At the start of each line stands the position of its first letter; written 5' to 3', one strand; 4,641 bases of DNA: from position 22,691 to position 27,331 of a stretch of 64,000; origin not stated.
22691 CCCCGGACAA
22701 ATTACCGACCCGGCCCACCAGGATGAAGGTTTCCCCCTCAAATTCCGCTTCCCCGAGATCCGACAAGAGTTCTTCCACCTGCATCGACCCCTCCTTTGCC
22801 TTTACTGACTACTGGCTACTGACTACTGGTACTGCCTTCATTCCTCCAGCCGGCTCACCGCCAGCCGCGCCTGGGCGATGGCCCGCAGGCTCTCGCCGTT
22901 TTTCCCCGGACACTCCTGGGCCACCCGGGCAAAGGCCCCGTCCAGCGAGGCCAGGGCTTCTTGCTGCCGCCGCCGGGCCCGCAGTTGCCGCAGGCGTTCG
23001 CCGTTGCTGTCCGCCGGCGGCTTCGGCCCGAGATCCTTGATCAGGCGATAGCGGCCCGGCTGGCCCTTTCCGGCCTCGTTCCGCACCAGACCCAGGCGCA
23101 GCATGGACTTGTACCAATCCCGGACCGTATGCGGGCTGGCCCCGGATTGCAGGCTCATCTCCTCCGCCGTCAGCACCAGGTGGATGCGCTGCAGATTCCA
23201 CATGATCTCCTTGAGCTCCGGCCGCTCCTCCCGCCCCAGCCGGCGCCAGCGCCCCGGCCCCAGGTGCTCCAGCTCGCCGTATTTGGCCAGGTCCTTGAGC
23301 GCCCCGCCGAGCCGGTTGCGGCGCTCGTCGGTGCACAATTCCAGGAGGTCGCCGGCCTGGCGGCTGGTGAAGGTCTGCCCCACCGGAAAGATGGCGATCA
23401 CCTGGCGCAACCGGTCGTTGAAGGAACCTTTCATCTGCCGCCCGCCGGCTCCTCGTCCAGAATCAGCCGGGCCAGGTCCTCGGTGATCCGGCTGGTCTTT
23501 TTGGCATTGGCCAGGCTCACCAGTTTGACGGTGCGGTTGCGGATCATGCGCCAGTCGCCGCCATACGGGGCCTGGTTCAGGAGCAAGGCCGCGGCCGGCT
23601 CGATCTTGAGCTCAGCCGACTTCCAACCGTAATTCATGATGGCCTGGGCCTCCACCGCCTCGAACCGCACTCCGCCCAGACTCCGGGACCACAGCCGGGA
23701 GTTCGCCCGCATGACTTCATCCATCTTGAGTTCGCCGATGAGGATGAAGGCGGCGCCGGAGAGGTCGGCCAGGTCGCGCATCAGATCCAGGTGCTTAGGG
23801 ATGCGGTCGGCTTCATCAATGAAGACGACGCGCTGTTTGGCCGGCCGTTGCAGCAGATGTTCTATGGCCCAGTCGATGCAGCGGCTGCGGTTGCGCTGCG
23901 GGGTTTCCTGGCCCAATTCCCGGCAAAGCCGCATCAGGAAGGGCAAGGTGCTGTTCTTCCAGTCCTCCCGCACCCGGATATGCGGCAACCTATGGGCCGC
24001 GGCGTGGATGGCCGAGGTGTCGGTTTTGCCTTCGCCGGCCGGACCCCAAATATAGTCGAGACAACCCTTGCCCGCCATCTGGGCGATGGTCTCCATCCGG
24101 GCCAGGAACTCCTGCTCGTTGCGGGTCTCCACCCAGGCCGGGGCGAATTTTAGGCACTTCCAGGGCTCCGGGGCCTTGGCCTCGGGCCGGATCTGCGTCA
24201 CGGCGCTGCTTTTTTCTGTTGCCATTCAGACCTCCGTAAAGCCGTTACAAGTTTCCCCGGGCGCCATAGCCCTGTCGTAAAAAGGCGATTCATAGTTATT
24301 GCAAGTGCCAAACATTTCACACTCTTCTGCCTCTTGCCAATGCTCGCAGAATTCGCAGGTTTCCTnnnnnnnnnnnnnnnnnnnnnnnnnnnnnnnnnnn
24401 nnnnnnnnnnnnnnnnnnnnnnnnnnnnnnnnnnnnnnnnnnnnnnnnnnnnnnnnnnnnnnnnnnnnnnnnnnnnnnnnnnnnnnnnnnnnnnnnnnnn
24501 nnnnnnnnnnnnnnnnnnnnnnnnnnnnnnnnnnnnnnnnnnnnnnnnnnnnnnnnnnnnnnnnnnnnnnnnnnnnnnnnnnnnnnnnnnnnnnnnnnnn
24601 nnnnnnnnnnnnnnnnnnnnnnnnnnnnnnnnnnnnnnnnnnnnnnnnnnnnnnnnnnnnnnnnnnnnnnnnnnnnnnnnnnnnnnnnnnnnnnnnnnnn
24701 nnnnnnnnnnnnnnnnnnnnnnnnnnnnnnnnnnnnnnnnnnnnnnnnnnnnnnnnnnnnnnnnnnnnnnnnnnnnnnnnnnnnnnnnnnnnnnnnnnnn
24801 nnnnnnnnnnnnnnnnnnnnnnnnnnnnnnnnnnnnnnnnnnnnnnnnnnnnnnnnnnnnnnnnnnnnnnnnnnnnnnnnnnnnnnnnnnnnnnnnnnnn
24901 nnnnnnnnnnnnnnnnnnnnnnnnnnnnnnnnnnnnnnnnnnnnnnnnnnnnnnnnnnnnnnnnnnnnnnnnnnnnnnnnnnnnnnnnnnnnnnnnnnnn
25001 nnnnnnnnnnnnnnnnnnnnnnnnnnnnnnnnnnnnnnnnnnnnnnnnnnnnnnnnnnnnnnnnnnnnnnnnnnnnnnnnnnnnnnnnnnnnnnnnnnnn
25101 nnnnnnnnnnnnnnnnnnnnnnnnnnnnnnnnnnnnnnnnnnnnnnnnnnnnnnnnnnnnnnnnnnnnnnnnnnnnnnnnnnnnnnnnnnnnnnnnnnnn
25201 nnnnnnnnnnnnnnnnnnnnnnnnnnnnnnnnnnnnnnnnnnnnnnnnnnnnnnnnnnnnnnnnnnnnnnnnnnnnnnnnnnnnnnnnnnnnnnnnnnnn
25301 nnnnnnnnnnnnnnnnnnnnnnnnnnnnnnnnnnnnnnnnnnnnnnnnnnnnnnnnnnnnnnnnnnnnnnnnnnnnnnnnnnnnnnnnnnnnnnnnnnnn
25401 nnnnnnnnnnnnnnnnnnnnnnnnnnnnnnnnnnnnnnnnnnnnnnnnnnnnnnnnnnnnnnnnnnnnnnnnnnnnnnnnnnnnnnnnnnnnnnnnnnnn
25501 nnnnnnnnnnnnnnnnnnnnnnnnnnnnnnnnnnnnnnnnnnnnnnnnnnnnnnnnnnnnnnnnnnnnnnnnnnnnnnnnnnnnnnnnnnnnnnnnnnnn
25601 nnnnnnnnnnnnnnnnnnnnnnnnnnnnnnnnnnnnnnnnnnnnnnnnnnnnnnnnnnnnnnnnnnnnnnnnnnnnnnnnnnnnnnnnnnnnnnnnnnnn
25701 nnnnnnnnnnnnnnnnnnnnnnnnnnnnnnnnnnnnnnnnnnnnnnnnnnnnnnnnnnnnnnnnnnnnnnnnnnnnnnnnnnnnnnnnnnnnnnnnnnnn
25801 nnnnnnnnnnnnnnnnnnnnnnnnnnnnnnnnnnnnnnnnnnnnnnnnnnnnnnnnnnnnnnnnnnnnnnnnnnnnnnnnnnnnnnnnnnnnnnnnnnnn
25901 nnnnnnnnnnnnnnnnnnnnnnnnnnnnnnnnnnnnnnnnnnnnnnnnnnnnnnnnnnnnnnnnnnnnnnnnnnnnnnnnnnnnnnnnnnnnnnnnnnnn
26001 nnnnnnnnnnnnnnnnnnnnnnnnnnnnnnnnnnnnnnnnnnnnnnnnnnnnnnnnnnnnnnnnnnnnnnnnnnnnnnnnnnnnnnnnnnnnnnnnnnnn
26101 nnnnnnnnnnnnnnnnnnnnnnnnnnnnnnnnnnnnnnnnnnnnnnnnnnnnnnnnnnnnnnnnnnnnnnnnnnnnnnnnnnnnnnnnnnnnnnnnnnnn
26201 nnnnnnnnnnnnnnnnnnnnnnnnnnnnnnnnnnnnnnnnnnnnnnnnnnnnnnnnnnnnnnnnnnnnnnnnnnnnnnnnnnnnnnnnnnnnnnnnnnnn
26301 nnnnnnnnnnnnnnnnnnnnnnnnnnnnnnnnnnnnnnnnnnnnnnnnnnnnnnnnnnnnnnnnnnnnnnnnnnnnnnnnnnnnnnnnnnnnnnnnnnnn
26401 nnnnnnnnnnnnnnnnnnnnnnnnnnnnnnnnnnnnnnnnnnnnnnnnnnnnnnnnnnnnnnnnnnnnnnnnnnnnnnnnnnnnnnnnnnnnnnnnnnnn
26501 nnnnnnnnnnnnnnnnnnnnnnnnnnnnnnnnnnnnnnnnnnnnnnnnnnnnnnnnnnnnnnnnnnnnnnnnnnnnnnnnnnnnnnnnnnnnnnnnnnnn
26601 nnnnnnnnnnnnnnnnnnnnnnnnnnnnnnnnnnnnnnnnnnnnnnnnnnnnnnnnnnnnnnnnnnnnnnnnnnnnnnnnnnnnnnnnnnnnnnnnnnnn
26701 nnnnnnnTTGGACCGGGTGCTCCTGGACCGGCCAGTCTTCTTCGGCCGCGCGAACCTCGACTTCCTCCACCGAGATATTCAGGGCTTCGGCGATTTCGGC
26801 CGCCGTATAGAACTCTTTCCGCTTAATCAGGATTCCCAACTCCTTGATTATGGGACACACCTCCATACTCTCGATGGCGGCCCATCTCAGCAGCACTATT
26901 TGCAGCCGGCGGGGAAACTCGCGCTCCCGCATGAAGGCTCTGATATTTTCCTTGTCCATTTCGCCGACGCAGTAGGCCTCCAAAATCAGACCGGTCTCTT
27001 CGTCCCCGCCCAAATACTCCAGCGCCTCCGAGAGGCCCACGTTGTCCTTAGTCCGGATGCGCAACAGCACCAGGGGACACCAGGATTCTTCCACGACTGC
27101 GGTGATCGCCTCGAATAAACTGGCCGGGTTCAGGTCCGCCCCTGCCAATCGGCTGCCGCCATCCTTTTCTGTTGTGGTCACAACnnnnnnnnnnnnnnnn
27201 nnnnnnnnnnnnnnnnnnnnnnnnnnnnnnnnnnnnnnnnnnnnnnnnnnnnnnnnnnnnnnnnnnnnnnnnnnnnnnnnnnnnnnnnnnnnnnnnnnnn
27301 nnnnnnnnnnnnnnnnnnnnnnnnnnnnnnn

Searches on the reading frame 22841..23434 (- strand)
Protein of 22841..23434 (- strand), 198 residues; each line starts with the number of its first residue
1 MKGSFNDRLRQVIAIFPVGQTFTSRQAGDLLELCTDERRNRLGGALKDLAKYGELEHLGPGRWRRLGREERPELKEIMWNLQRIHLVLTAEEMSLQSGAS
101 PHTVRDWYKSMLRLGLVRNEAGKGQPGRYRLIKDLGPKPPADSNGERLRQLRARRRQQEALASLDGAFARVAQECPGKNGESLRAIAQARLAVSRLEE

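Call 3: search_protein_families(library=pfam, proteins=[window:22841-23434:-], max_evalue=0.1)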
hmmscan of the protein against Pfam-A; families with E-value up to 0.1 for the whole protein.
window:22841-23434:- (198 aa): 1 family
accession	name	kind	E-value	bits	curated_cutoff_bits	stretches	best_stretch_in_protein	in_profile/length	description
PF01978.25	TrmB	-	0.061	13.6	25.6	0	88-132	23-65/68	Sugar-specific transcriptional regulator TrmB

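Call 7: search_protein_families(library=phrogs, proteins=[window:22841-23434:-], max_evalue=0.01)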
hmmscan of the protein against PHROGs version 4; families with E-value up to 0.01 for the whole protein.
window:22841-23434:- (198 aa): 1 family
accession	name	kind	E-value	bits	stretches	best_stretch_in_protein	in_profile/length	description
phrog_2030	-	transcription regulation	2.8e-06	28.1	1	73-142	14-85/202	transcriptional regulator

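Call 88: search_protein_families(library=padloc, proteins=[window:22841-23434:-], max_evalue=0.01)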
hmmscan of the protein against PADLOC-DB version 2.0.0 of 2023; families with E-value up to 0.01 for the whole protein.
window:22841-23434:- (198 aa): 0 families

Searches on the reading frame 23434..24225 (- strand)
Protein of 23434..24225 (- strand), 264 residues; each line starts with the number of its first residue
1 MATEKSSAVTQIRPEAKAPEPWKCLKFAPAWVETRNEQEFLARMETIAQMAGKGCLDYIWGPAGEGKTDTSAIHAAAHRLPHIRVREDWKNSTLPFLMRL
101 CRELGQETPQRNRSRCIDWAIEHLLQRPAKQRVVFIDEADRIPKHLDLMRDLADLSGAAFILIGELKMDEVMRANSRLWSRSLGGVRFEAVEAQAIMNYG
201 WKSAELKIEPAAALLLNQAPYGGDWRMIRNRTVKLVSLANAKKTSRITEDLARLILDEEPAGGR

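Call 3: search_protein_families(library=pfam, proteins=[window:23434-24225:-], max_evalue=0.1)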
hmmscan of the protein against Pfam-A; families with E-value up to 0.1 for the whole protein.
window:23434-24225:- (264 aa): 6 families
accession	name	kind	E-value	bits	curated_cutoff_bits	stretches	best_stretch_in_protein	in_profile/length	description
PF13401.12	AAA_22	-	1e-11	45.7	27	1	58-171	9-129/130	AAA domain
PF05621.17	TniB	-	0.0096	15.8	22.4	0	29-181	8-178/189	Bacterial TniB protein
PF00004.35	AAA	-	0.013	16.4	21.2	1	59-144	3-71/131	ATPase family associated with various cellular activities (AAA)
PF13671.12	AAA_33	-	0.014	16.1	27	1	59-163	4-102/143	AAA domain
PF25199.1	nSTAND_NTPase5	-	0.016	15.5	34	0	119-162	85-129/145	Novel STAND NTPase 5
PF13173.12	AAA_14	-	0.056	13.9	27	0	120-164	50-97/129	AAA domain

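Call 7: search_protein_families(library=phrogs, proteins=[window:23434-24225:-], max_evalue=0.01)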
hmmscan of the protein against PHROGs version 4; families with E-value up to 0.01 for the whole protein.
window:23434-24225:- (264 aa): 2 families
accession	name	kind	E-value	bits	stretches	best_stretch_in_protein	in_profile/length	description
phrog_296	-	integration and excision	1e-22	81.6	1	26-253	293-516/626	DNA transposition protein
phrog_7998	-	unknown function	4.1e-06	27.2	1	58-185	44-172/339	-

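Call 47: find_related_loci(query=A4, collection=viral_contigs, flank=10000)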
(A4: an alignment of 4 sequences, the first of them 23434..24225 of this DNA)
Query A4 (264 aa) in viral_contigs; peptide patterns used: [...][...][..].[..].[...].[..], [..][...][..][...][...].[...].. (x = any residue, [..] = any of these).
110 stretches matched a pattern; 28 encode a relative of the query (tblastn E <= 1e-3); 28 distinct loci.
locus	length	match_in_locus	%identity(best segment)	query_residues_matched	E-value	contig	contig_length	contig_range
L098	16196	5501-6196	42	22-256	1e-52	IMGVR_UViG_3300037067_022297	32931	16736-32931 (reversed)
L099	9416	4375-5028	33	29-251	4e-29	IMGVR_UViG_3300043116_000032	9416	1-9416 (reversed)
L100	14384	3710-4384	33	22-251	5e-28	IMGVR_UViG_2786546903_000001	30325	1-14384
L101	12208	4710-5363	33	29-251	2e-27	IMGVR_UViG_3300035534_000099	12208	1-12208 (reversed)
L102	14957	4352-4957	28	50-257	3e-14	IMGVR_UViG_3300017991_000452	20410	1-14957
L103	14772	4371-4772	30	56-192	5e-12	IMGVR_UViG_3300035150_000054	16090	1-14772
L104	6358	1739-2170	30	47-192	2e-11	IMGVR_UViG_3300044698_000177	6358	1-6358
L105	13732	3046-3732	28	31-256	8e-11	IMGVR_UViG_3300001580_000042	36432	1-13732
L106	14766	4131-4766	26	47-262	6e-11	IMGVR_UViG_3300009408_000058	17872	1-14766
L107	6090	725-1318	26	47-244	1e-10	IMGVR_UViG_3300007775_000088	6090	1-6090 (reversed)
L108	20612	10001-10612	24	26-222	2e-10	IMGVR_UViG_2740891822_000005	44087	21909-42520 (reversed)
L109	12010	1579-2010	29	47-192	2e-10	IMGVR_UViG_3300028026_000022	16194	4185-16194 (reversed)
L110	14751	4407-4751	33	47-164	3e-9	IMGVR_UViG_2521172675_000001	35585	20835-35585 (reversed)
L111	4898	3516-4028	27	26-188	8e-9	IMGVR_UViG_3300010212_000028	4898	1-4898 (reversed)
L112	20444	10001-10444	28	32-181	1e-8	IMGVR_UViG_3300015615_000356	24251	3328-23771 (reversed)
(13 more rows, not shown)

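Call 57: search_protein_families(library=pfam, proteins=[L098:11603-12259:+], max_evalue=0.01)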
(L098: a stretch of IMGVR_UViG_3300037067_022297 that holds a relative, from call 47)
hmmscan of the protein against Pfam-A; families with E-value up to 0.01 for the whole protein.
L098:11603-12259:+ (219 aa): 0 families

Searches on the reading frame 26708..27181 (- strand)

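Call 9: search_protein_families(library=phrogs, proteins=[window:26708-27181:-], max_evalue=0.01)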
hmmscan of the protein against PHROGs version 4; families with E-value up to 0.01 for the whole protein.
window:26708-27181:- (158 aa): 0 families

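Call 49: search_protein_families(library=pfam, proteins=[window:26708-27181:-], max_evalue=0.1)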
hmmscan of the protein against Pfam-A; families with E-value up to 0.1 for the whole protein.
window:26708-27181:- (158 aa): 4 families
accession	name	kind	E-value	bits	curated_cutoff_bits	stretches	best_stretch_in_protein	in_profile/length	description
PF08279.18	HTH_11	-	0.035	14.4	25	1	115-138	6-29/55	HTH domain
PF04545.22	Sigma70_r4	-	0.047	13.7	24.1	0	124-141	20-37/50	Sigma-70, region 4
PF08281.18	Sigma70_r4_2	-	0.069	13.3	25.7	0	125-144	27-46/54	Sigma-70, region 4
PF04539.22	Sigma70_r3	-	0.088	13.4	25.3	0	126-142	22-38/78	Sigma-70 region 3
